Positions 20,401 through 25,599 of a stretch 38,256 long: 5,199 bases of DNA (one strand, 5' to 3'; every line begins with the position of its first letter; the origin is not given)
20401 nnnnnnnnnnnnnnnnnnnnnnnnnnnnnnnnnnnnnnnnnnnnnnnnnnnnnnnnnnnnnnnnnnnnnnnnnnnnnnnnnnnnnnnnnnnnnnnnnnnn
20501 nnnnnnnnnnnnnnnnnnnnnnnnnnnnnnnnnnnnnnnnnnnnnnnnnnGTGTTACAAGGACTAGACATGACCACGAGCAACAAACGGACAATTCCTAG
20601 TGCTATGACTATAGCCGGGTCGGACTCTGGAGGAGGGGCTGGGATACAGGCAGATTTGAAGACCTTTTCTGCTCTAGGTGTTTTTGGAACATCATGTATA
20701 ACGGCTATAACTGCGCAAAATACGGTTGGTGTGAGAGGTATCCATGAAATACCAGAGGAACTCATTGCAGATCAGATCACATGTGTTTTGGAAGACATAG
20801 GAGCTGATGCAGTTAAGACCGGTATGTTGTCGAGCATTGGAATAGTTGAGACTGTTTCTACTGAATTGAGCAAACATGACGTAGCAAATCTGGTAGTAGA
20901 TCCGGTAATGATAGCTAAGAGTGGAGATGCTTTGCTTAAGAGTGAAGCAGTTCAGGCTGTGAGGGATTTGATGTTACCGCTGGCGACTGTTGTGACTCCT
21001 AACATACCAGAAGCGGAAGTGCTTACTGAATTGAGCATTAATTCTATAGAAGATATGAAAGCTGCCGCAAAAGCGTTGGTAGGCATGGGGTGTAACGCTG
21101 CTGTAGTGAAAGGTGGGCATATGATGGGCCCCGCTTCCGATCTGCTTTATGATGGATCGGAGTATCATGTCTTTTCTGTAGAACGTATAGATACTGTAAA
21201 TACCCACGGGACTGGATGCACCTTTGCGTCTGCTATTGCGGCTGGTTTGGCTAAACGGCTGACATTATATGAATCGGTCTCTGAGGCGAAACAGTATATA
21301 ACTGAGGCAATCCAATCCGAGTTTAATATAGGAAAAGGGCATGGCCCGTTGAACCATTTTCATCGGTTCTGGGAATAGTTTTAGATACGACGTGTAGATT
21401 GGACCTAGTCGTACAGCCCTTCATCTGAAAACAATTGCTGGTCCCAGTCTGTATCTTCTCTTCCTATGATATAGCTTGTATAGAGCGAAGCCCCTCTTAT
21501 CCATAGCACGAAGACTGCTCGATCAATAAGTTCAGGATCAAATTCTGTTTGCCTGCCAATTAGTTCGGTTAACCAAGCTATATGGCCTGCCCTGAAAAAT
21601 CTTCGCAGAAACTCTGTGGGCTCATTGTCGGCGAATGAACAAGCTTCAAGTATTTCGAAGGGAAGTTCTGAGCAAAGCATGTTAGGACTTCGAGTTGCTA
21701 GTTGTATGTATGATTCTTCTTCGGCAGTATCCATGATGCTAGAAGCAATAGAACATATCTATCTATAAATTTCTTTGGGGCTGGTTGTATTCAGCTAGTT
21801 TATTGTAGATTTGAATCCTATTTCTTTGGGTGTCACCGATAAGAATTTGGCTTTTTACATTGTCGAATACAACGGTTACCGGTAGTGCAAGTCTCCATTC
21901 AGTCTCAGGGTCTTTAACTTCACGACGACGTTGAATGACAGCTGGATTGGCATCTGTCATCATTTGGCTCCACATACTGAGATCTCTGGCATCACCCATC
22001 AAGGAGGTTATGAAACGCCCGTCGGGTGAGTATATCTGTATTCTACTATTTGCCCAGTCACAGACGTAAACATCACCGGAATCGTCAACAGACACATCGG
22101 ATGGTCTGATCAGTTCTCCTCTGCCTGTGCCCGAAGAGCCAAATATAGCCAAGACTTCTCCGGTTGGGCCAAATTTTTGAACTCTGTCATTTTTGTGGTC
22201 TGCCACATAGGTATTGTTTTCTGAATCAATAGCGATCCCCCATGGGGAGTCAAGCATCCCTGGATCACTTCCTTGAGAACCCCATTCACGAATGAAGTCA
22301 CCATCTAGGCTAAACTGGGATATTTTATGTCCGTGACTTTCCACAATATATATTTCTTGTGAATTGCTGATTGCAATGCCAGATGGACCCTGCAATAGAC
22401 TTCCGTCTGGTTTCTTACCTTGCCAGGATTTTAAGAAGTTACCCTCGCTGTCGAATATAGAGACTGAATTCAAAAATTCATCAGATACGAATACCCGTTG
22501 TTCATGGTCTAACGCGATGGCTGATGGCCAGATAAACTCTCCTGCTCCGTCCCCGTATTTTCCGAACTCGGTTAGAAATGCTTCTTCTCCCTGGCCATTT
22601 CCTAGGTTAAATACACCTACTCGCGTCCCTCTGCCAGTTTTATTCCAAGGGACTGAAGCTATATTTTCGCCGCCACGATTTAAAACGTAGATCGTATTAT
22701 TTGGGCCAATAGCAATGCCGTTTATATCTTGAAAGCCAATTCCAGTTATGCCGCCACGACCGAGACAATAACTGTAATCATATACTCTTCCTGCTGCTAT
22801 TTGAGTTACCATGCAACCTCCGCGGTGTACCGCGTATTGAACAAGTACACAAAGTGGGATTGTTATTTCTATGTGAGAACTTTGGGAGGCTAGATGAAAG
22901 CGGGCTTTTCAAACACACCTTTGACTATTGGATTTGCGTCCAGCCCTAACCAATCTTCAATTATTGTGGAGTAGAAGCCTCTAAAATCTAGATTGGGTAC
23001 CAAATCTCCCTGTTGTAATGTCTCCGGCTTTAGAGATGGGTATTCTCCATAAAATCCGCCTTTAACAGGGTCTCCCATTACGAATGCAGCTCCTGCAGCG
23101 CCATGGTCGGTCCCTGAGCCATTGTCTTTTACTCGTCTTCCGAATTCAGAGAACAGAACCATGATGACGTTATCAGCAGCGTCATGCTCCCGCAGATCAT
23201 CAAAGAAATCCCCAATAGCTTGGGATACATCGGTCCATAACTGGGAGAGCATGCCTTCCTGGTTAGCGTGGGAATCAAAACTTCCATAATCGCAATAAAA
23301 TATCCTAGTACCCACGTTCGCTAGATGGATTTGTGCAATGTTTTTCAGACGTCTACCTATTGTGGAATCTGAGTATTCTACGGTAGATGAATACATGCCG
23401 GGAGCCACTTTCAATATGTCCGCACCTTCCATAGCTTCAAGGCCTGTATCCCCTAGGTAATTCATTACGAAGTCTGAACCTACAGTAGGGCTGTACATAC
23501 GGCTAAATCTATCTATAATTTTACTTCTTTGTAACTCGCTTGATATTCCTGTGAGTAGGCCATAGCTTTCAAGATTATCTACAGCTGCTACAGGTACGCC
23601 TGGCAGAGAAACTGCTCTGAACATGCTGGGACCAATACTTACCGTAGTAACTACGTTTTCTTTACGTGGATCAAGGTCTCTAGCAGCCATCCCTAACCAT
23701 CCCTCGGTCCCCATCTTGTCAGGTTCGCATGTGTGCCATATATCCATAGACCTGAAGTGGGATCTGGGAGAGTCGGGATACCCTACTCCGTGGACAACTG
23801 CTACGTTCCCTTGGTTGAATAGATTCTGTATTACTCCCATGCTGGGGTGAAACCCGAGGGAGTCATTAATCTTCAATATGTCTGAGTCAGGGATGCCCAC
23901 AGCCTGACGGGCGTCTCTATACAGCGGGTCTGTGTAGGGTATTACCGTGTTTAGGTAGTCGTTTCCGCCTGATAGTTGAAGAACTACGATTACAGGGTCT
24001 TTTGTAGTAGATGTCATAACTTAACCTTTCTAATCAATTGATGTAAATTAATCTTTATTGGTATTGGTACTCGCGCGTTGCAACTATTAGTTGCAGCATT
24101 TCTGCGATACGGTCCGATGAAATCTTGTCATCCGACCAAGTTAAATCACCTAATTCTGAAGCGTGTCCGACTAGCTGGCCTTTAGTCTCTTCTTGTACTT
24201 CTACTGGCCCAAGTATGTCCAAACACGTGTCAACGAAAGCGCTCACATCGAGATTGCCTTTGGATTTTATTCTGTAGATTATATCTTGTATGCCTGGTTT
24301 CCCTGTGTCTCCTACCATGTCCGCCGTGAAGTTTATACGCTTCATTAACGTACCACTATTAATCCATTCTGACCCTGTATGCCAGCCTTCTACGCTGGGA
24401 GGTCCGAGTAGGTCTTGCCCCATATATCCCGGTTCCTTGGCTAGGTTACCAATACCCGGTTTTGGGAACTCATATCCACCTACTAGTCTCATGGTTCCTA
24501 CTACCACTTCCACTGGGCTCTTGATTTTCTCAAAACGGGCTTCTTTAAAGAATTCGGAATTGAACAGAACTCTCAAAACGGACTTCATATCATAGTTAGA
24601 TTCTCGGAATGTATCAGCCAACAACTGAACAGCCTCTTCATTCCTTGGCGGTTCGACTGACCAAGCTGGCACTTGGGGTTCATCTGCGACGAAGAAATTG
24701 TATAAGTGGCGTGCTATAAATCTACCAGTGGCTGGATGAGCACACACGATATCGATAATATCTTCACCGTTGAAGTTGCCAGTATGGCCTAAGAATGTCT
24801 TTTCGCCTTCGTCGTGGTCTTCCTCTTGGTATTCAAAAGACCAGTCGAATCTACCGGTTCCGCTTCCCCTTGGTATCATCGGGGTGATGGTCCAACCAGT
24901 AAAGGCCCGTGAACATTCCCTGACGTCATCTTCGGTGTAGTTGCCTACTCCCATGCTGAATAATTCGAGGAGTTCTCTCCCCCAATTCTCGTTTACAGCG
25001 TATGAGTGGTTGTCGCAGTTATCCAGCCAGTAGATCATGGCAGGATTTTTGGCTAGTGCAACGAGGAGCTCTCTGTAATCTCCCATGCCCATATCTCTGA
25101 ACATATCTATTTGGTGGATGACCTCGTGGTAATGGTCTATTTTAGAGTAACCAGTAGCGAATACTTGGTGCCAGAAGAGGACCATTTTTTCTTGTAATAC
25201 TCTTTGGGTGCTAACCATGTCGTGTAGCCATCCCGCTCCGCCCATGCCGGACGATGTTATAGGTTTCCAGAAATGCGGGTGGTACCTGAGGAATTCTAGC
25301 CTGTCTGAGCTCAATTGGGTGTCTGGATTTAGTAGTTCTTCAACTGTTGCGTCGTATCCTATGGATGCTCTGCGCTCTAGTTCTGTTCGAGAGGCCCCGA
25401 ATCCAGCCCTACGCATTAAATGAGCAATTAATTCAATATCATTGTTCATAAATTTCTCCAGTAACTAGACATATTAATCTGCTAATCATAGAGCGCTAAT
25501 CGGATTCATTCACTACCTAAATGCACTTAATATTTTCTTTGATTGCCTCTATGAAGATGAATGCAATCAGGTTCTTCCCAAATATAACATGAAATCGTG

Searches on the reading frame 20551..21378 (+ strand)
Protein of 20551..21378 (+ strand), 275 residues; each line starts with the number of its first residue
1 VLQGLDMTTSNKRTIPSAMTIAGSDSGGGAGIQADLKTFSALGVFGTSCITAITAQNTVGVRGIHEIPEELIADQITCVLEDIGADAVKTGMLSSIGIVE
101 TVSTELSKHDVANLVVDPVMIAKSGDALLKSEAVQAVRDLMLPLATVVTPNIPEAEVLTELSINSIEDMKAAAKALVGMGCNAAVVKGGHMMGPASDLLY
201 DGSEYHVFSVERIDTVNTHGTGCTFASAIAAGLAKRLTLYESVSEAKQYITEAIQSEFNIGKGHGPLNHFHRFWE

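Call 4: search_protein_families(library=pfam, proteins=[window:20551-21378:+], max_evalue=0.01)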
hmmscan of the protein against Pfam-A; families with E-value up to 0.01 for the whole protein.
window:20551-21378:+ (275 aa): 2 families
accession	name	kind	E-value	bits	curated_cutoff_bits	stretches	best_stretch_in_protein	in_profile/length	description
PF08543.17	Phos_pyr_kin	-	2.8e-99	331.9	27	1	25-268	1-246/246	Phosphomethylpyrimidine kinase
PF00294.29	PfkB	-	2.1e-13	50.7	25.8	1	116-246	161-282/302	pfkB family carbohydrate kinase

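Call 5: search_protein_families(library=ncbifam, proteins=[window:20551-21378:+], max_evalue=0.01)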
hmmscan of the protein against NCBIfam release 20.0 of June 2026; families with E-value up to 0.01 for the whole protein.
window:20551-21378:+ (275 aa): 18 families
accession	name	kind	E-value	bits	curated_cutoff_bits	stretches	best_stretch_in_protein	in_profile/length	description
TIGR00097.1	HMP-P_kinase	equivalog_domain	1.3e-104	349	204.95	1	18-270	1-254/254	bifunctional hydroxymethylpyrimidine kinase/phosphomethylpyrimidine kinase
NF006346.0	PRK08573.1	equivalog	1e-96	324.5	528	1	13-269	2-259/450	bifunctional hydroxymethylpyrimidine kinase/phosphomethylpyrimidine kinase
NF011301.0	PRK14713.1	equivalog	2.1e-79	267.8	512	1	8-273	14-283/534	bifunctional hydroxymethylpyrimidine kinase/phosphomethylpyrimidine kinase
NF009077.0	PRK12412.1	equivalog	9.3e-75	251.5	385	1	14-269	2-261/274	pyridoxine/pyridoxal/pyridoxamine kinase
NF007070.0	PRK09517.1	equivalog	3.5e-66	224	761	1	10-271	236-501/755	multifunctional thiamine-phosphate pyrophosphorylase/synthase/phosphomethylpyrimidine kinase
NF009259.0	PRK12616.1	equivalog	1.4e-64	218.4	390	1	16-269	4-262/270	bifunctional hydroxymethylpyrimidine kinase/phosphomethylpyrimidine kinase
NF009078.0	PRK12413.1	equivalog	1.1e-50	172.6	225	1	19-257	7-243/253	bifunctional hydroxymethylpyrimidine kinase/phosphomethylpyrimidine kinase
NF005491.0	PRK07105.1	equivalog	2.8e-16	59.7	231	1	82-259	74-259/286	pyridoxamine kinase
NF006034.0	PRK08176.1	equivalog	1.5e-15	57.2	342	1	87-256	91-266/283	pyridoxine/pyridoxal/pyridoxamine kinase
TIGR02152.1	D_ribokin_bact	equivalog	1.4e-13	50.8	299.65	1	134-250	165-277/298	ribokinase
NF004398.0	PRK05756.1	equivalog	4.3e-13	49.3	292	1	86-255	77-255/287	pyridoxal kinase PdxY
TIGR00687.1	pyridox_kin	equivalog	4.6e-13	49.2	144.5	1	85-252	76-253/288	pyridoxal kinase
NF008353.0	PRK11142.1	equivalog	9e-09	35.2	341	1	130-247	164-277/307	ribokinase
TIGR04382.1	myo_inos_iolC_N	equivalog_domain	1e-07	31.6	300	1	131-246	175-282/309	5-dehydro-2-deoxygluconokinase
TIGR03168.1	1-PFK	subfamily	4.6e-07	29.1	216.4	1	144-256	176-284/305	hexose kinase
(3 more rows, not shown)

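Call 48: find_related_loci(query=window:20551-21375:+, collection=metagenome_contigs, flank=4000)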
Query window:20551-21375:+ (275 aa) in metagenome_contigs; peptide patterns used: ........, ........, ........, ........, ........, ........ (x = any residue, [..] = any of these).
600 stretches matched a pattern (row limit reached: there are more); 560 encode a relative of the query (tblastn E <= 1e-3); the best 80 are kept; 80 distinct loci.
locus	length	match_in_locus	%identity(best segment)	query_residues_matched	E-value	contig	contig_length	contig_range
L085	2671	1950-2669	85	4-243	1e-129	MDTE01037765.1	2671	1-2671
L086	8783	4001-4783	64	15-275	3e-111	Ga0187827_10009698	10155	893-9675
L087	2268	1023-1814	66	12-275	1e-112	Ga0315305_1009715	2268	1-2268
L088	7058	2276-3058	66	15-275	2e-105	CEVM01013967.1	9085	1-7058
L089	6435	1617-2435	61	2-274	2e-102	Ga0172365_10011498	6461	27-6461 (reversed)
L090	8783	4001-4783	56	15-274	2e-97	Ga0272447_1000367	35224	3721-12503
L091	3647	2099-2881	59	15-275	7e-95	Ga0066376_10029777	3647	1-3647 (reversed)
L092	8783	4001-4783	59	15-275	1e-94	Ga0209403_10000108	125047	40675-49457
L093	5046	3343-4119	63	15-272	6e-93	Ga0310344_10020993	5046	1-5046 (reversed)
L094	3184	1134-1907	57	14-270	3e-93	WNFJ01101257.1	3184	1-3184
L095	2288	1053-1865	55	4-274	9e-93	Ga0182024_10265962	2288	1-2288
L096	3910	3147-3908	55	16-269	4e-89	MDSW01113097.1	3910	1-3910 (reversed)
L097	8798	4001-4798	55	10-274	2e-88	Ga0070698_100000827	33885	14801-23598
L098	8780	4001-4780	57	12-270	8e-88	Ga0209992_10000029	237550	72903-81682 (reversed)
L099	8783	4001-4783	57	11-270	2e-87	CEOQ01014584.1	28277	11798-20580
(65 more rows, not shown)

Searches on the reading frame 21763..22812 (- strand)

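Call 4: search_protein_families(library=pfam, proteins=[window:21763-22812:-], max_evalue=0.01)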
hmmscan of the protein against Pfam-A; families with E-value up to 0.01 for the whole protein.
window:21763-22812:- (349 aa): 8 families
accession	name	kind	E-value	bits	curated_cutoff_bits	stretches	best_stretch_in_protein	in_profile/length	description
PF01436.27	NHL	-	1.1e-28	98.2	20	3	236-261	3-28/28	NHL repeat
PF17170.10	DUF5128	-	4.1e-12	46.4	22.9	2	103-176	52-127/321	6-bladed beta-propeller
PF08450.18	SGL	-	8.3e-10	39.1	26.3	1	140-222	133-218/246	SMP-30/Gluconolactonase/LRE-like region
PF25021.1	TEN_NHL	-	8.1e-06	25.5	27.1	0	232-313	139-209/357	Teneurin NHL domain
PF13449.12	Phytase-like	-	1.7e-05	25.3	27.6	0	98-130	72-104/284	Esterase-like activity of phytase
PF24684.1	Vgb_lyase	-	5.3e-05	22.6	50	1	96-220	15-129/290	Virginiamycin B lyase family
PF06739.17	SBBP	-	0.0002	21.7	20.5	0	183-204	8-29/38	Beta-propeller repeat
PF15869.11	TolB_like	-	0.0013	18.6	29.2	0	76-125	49-98/296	TolB-like 6-blade propeller-like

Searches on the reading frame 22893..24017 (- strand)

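Call 46: search_protein_families(library=pfam, proteins=[window:22893-24017:-], max_evalue=0.00001)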
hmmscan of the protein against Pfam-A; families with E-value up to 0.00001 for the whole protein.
window:22893-24017:- (375 aa): 1 family
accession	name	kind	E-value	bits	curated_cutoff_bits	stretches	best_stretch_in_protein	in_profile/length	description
PF07394.17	DUF1501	-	5.7e-25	88.7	27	1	227-337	234-347/390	Protein of unknown function (DUF1501)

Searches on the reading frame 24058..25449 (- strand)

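Call 46: search_protein_families(library=pfam, proteins=[window:24058-25449:-], max_evalue=0.00001)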
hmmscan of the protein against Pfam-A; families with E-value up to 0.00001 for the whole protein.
window:24058-25449:- (464 aa): 1 family
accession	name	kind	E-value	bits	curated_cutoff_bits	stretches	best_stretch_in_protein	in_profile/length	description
PF08811.16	DUF1800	-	3.6e-101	339.8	26.1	1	10-462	1-418/419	Protein of unknown function (DUF1800)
